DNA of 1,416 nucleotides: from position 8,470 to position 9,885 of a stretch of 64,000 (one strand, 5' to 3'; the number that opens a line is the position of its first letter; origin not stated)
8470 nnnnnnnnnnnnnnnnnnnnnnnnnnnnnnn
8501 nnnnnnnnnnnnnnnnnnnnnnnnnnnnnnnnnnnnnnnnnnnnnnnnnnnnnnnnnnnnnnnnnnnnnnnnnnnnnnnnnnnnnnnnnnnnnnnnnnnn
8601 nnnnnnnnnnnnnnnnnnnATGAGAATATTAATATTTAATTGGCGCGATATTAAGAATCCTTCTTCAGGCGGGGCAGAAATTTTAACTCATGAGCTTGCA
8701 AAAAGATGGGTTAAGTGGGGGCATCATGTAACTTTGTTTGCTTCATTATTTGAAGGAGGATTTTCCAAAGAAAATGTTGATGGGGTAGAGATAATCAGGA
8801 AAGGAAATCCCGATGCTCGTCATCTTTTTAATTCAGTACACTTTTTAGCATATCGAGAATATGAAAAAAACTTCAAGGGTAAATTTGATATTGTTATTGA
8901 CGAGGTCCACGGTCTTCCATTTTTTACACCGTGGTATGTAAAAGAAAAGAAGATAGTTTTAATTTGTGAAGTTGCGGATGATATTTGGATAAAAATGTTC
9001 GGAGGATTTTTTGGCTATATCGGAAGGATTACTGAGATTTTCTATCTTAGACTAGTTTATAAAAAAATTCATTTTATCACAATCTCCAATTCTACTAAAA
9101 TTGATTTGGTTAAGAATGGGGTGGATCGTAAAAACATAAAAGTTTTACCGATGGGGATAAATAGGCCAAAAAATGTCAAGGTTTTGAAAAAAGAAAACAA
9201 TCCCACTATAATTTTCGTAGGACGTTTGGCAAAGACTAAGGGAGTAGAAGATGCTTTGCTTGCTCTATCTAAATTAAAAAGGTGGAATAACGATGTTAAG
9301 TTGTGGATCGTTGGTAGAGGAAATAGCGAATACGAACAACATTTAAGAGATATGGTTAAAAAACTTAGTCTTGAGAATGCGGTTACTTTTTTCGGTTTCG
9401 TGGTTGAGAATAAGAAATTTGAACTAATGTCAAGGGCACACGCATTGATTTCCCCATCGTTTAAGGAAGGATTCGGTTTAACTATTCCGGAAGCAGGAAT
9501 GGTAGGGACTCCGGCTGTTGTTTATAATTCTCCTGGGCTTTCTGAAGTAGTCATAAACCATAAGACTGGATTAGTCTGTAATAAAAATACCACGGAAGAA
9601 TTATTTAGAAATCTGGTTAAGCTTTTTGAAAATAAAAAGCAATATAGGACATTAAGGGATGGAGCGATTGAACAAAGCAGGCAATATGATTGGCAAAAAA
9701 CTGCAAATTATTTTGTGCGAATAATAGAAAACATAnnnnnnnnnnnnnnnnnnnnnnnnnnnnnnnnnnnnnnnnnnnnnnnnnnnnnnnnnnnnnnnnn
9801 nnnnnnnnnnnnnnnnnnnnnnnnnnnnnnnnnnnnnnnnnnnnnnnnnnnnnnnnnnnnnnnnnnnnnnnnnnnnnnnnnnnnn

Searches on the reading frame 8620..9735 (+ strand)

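Call 38: search_protein_families(library=pfam, proteins=[window:8620-9735:+], max_evalue=0.001)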
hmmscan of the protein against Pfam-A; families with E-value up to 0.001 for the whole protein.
window:8620-9735:+ (372 aa): 5 families
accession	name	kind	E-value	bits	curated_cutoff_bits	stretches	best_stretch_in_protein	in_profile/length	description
PF00534.26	Glycos_transf_1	-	2.8e-38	131.6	26.4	1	187-350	8-170/172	Glycosyl transferases group 1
PF13692.12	Glyco_trans_1_4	-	3.8e-29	102.2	27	1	195-338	2-142/142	Glycosyl transferases group 1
PF20706.3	GT4-conflict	-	1.6e-15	57.5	26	1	166-314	167-323/385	Family 4 Glycosyltransferase in conflict systems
PF13439.12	Glyco_transf_4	-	1.1e-13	52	28.5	1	17-181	2-167/170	Glycosyltransferase Family 4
PF13579.12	Glyco_trans_4_4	-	0.00027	21.8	29.7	1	17-179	1-158/158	Glycosyl transferase 4-like domain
